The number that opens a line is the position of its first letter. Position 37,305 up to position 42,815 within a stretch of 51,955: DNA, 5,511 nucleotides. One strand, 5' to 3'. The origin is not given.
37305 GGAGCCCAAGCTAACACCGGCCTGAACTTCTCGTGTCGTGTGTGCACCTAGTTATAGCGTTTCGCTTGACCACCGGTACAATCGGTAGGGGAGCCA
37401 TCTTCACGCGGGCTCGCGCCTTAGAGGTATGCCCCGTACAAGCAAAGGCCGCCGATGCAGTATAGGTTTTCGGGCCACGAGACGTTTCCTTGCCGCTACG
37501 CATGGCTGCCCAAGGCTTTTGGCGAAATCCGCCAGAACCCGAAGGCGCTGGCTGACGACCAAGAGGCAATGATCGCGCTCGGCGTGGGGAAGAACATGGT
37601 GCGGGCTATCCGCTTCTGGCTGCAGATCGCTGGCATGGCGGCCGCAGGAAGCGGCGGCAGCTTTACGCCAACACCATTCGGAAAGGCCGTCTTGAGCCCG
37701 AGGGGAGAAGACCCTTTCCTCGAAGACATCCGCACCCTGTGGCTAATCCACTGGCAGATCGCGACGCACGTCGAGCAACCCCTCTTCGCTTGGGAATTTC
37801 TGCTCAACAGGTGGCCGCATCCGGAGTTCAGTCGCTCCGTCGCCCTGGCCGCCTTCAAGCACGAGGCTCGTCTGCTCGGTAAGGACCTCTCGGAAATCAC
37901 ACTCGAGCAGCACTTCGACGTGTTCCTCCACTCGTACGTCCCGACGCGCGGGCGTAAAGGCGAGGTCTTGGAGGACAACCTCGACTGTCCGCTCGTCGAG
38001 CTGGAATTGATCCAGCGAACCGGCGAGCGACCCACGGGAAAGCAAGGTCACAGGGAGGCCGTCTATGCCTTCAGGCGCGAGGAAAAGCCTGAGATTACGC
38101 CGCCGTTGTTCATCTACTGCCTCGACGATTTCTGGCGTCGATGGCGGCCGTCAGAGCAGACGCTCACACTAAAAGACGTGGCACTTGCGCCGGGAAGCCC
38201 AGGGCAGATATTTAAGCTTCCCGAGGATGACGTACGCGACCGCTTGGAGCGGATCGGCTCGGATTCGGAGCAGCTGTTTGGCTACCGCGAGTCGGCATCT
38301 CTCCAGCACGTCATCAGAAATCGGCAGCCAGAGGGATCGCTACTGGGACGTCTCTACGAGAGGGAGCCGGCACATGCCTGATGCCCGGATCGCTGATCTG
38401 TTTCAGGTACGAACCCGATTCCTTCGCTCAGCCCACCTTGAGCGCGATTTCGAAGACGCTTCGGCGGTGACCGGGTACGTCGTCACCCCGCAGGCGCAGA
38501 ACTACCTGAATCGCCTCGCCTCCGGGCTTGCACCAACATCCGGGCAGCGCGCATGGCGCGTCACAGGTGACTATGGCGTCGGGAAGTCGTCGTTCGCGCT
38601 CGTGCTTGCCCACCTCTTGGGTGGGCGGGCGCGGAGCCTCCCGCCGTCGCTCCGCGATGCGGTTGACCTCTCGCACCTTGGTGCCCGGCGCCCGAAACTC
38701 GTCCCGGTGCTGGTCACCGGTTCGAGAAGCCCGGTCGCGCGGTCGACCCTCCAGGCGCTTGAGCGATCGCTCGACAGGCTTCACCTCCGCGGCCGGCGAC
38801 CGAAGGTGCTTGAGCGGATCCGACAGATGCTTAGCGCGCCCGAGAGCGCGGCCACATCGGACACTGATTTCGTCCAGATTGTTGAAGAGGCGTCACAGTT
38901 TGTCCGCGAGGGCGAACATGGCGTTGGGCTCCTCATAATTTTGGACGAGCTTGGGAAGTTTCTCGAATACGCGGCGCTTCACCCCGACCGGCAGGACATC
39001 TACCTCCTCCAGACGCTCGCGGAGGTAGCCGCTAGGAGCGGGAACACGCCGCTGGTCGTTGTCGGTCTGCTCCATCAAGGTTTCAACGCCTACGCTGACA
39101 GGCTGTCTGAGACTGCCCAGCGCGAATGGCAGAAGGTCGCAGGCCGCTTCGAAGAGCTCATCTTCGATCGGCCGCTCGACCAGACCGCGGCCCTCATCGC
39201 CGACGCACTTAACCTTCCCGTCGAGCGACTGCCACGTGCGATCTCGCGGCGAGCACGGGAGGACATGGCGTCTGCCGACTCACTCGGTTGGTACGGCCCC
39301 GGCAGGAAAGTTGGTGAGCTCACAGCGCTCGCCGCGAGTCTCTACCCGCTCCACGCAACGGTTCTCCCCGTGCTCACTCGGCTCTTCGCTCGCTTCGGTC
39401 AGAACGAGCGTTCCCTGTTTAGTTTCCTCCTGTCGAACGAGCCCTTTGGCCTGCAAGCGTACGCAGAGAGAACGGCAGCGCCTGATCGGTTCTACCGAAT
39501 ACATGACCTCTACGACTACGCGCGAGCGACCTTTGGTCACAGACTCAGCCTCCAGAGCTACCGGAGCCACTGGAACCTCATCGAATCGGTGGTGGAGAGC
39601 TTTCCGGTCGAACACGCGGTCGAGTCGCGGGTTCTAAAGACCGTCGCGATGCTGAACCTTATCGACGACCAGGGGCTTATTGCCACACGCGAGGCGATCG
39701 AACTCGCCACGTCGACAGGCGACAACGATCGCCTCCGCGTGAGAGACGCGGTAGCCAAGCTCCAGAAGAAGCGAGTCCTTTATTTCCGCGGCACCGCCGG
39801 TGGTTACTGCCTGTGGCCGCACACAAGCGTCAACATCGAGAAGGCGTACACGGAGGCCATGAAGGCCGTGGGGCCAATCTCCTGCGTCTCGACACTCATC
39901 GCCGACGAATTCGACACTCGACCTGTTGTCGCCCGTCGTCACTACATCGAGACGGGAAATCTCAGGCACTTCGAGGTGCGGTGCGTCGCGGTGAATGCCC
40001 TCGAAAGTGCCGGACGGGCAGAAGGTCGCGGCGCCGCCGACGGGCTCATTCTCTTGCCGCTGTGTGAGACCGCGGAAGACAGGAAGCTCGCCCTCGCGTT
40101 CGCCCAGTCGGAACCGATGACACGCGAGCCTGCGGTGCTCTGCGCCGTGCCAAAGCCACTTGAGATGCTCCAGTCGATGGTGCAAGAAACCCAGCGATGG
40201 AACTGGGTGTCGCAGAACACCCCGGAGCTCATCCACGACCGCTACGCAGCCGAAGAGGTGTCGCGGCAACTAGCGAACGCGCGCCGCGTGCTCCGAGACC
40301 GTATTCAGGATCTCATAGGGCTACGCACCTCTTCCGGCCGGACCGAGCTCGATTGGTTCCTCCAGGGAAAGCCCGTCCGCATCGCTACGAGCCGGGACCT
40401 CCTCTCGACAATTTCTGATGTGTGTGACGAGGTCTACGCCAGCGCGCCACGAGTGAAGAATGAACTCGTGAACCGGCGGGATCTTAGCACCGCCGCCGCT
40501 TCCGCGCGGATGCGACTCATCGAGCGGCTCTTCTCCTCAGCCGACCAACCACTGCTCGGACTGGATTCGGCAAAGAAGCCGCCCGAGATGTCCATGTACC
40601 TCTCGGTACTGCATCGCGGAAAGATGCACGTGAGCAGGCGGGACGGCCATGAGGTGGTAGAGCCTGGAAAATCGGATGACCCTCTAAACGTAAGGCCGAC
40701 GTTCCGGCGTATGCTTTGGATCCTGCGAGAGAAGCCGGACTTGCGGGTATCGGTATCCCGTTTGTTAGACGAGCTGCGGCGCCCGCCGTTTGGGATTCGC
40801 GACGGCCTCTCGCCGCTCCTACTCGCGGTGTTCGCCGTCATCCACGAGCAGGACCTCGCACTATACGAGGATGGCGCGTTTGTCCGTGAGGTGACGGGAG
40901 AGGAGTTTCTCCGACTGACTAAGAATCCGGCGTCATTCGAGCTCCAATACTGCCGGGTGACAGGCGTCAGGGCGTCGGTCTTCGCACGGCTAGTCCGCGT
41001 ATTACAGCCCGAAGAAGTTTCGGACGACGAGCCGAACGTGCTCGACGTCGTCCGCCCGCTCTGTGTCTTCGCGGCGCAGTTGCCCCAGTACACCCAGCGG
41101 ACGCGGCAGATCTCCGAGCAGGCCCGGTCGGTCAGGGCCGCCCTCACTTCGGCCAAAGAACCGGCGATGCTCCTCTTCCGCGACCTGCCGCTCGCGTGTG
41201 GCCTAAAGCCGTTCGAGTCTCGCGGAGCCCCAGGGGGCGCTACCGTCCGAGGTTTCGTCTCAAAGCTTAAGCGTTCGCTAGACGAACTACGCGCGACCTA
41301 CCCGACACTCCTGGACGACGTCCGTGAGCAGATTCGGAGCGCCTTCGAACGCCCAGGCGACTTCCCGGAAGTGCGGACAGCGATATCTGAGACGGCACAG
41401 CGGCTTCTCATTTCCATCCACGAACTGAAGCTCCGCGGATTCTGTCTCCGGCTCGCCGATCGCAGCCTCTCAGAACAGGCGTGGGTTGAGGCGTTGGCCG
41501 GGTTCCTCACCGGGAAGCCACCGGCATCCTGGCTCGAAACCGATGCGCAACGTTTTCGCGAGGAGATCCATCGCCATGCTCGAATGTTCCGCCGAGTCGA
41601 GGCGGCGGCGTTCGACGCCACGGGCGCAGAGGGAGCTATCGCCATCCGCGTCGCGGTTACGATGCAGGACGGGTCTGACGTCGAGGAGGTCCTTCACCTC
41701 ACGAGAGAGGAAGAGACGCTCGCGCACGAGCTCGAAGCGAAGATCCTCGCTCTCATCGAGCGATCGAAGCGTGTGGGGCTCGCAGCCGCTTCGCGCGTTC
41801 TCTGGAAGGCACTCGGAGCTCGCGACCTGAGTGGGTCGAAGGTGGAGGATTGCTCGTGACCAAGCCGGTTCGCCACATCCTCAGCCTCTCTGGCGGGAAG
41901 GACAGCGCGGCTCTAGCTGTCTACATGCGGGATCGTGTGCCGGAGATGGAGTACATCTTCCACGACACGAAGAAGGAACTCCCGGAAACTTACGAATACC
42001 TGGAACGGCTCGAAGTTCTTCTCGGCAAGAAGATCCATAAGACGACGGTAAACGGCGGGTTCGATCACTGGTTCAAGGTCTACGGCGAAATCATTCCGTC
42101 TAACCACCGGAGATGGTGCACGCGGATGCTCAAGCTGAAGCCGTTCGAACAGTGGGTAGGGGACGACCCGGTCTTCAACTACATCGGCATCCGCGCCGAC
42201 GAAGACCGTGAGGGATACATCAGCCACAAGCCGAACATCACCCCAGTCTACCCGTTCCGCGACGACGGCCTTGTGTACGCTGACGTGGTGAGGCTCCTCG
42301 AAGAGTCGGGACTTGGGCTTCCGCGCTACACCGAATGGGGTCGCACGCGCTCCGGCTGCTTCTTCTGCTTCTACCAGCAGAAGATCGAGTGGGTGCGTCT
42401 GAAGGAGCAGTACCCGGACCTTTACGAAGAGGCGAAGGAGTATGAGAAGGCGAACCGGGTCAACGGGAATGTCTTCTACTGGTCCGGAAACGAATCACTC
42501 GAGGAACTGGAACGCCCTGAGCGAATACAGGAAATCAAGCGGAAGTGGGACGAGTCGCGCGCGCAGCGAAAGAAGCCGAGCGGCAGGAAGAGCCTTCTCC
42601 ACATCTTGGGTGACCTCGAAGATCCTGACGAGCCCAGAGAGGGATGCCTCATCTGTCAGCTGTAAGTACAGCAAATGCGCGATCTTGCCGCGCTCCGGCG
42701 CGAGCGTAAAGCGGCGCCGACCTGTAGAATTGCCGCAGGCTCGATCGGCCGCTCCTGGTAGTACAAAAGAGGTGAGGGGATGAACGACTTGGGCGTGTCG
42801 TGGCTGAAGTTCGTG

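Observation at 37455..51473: SspBCD-like phosphorothioation module lacking SspA, fused in one gene string to a DptFGH/SspFGH-like restriction trio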

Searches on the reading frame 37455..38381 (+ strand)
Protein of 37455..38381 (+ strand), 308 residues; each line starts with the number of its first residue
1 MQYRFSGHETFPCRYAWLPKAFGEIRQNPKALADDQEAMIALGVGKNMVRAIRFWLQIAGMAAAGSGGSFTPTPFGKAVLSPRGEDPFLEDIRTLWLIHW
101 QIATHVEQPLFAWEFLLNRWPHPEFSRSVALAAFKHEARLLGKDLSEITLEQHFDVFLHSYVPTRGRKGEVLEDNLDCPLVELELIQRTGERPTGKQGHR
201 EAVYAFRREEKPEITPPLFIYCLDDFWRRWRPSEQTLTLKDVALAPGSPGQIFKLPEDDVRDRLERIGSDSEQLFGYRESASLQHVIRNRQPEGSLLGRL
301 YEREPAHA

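Call 4: search_protein_families(library=pfam, proteins=[window:37455-38381:+], max_evalue=0.01)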
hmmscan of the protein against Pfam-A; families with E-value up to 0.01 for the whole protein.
window:37455-38381:+ (308 aa): 1 family
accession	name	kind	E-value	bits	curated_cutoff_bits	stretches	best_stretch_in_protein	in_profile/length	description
PF13182.11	DUF4007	-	5.8e-67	226.3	27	1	5-293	1-278/288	Protein of unknown function (DUF4007)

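Call 5: search_protein_families(library=padloc, proteins=[window:37455-38381:+], max_evalue=0.01)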
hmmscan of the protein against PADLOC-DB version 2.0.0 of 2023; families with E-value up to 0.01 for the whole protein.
window:37455-38381:+ (308 aa): 10 families
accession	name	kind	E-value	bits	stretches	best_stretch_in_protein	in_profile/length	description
PDLC02766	SspB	-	3.8e-113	375.6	1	3-289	1-283/285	SspB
PDLC02769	SspB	-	1.6e-72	242.3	1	4-289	2-280/282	SspB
PDLC02764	SspB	-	1.2e-70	236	1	5-288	1-270/276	SspB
PDLC02768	SspB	-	8.8e-66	220.2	1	4-292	2-283/295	SspB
PDLC02760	SspB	-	2.9e-45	152.9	1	3-285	2-267/269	SspB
PDLC02765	SspB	-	2.8e-31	107.7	1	3-286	2-283/292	SspB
PDLC02762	SspB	-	6.1e-31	105.8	1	4-265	2-254/293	SspB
PDLC02767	SspB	-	8.4e-22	76.2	1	4-287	7-295/295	SspB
PDLC02763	SspB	-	9.1e-14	49.8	1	4-164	6-159/279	SspB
PDLC02761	SspB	-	3.1e-13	47.7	1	82-279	111-311/340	SspB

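Call 6: search_protein_families(library=ncbifam, proteins=[window:37455-38381:+], max_evalue=0.01)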
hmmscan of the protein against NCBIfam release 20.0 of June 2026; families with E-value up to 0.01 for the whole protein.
window:37455-38381:+ (308 aa): 0 families

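Call 36: search_solved_structures(query=window:37455-38381:+, max_evalue=0.01, show_alignments=1)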
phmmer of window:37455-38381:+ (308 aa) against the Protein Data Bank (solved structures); distinct sequences matched with E-value up to 0.01: 1.
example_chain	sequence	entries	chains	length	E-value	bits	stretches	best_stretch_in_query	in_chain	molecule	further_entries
6juf_B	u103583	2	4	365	2.5e-30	108.7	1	4-274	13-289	SspB protein | DUF4007 domain-containing protein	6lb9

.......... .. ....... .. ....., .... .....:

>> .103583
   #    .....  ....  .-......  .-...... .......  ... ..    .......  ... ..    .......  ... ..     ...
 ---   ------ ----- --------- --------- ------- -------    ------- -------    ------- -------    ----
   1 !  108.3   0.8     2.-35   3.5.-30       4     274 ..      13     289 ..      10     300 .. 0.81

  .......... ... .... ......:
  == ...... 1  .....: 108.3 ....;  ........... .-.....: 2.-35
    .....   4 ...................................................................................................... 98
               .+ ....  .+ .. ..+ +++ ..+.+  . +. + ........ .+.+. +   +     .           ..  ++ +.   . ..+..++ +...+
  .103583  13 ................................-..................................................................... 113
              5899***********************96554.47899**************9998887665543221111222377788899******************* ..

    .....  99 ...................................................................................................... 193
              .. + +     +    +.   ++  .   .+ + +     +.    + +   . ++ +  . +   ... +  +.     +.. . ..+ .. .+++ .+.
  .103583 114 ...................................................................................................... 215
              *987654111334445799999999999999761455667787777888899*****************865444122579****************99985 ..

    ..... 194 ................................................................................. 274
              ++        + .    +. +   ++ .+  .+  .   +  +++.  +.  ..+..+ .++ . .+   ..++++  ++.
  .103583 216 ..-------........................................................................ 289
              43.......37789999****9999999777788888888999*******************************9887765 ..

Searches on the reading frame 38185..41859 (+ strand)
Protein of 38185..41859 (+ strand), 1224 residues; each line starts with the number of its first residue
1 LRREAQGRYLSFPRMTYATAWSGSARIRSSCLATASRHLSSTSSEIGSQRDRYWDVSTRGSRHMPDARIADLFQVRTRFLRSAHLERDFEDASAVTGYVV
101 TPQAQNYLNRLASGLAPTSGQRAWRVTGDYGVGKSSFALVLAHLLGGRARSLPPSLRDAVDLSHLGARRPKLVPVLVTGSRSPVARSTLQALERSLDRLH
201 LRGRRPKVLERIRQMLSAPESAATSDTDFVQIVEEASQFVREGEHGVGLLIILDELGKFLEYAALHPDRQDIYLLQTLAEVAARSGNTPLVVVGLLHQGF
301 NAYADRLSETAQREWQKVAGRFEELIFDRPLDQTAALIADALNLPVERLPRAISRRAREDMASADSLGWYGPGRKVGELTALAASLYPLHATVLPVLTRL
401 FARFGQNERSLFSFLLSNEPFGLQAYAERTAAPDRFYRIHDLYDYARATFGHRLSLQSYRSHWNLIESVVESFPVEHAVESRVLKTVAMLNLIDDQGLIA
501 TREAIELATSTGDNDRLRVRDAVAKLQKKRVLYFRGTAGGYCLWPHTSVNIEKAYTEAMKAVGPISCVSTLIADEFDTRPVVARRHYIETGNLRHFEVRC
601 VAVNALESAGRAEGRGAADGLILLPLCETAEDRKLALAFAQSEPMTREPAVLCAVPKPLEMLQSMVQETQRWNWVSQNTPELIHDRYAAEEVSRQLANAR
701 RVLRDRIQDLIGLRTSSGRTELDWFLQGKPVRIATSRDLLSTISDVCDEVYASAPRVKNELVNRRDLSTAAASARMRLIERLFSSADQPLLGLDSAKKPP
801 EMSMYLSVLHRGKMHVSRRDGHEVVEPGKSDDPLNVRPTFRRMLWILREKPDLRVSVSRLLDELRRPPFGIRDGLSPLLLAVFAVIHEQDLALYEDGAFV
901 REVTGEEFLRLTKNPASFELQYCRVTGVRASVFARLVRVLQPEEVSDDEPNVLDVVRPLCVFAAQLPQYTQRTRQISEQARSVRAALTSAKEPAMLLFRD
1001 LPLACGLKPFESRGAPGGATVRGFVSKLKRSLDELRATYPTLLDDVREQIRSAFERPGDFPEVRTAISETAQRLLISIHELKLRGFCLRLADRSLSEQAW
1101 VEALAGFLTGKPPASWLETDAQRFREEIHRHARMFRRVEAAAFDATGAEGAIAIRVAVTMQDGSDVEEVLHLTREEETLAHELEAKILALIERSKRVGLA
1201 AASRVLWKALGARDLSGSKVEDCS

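Call 4: search_protein_families(library=pfam, proteins=[window:38185-41859:+], max_evalue=0.01)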
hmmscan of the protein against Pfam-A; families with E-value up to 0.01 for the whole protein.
window:38185-41859:+ (1224 aa): 1 family
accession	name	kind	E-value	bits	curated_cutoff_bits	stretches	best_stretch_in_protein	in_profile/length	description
PF13191.12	AAA_16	-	0.00091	20.2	32.6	1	111-292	12-166/167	AAA ATPase domain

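Call 5: search_protein_families(library=padloc, proteins=[window:38185-41859:+], max_evalue=0.01)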
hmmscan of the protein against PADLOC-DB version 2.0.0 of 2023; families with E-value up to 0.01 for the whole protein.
window:38185-41859:+ (1224 aa): 14 families
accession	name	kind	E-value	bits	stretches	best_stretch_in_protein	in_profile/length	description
PDLC02778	SspC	-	0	1377.7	1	79-1144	1-1053/1053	SspC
PDLC02779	SspC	-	8.4e-287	952.2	1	75-1140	1-1053/1054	SspC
PDLC02781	SspC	-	1.1e-233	776.5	1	81-1188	2-1104/1104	SspC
PDLC02780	SspC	-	9.3e-189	627.7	1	71-1146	3-1031/1045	SspC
PDLC02775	SspC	-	1.7e-183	610.1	1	69-1139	3-1060/1064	SspC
PDLC02774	SspC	-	2.1e-172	573.4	1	79-1175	1-1063/1065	SspC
PDLC02777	SspC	-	2.9e-167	556.8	1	80-1184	1-1091/1097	SspC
PDLC02776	SspC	-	1.8e-140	467.6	2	199-1187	75-1037/1039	SspC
PDLC02478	BrxC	-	3.4e-136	453.4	1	77-1158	8-1081/1108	BrxC-PglY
PDLC02773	SspC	-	1e-123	412.4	1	91-1134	9-1010/1011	SspC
PDLC02770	SspC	-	1.3e-98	329.4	2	211-1141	129-1040/1047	SspC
PDLC02772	SspC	-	5.2e-70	234.6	1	73-1138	5-1065/1123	SspC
PDLC02771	SspC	-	1.1e-55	187.3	3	81-343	1-271/828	SspC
PDLC02480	BrxC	-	6.7e-05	18.3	1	249-495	243-473/1389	BrxC-PglY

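Call 6: search_protein_families(library=ncbifam, proteins=[window:38185-41859:+], max_evalue=0.01)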
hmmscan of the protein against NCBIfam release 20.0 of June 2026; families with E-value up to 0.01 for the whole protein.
window:38185-41859:+ (1224 aa): 1 family
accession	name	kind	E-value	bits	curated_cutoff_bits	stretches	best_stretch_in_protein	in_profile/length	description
NF033441.0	BREX_BrxC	hypoth_equivalog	3.3e-08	32.3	400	0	97-149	34-90/1173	BREX system P-loop protein BrxC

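Call 84: search_solved_structures(query=window:38374-41859:+, max_evalue=0.1)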
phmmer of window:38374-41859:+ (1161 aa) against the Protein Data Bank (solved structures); distinct sequences matched with E-value up to 0.1: 0.

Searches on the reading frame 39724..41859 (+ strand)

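Call 50: search_protein_families(library=pfam, proteins=[window:39724-41859:+], max_evalue=1)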
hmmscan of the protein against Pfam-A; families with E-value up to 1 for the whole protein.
window:39724-41859:+ (711 aa): 1 family
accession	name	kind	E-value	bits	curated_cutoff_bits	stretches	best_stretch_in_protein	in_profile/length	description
PF16735.10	MYO10_CC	-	0.28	11.8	27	1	651-682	4-35/52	Unconventional myosin-X coiled coil domain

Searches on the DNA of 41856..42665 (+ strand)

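Call 45: search_dna_similar(query=window:41856-42665:+, collection=ecoli_genomes, mode=distant, max_rows=8, max_evalue=0.001)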
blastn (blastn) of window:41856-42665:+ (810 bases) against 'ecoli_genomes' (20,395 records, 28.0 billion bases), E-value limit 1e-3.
No match.
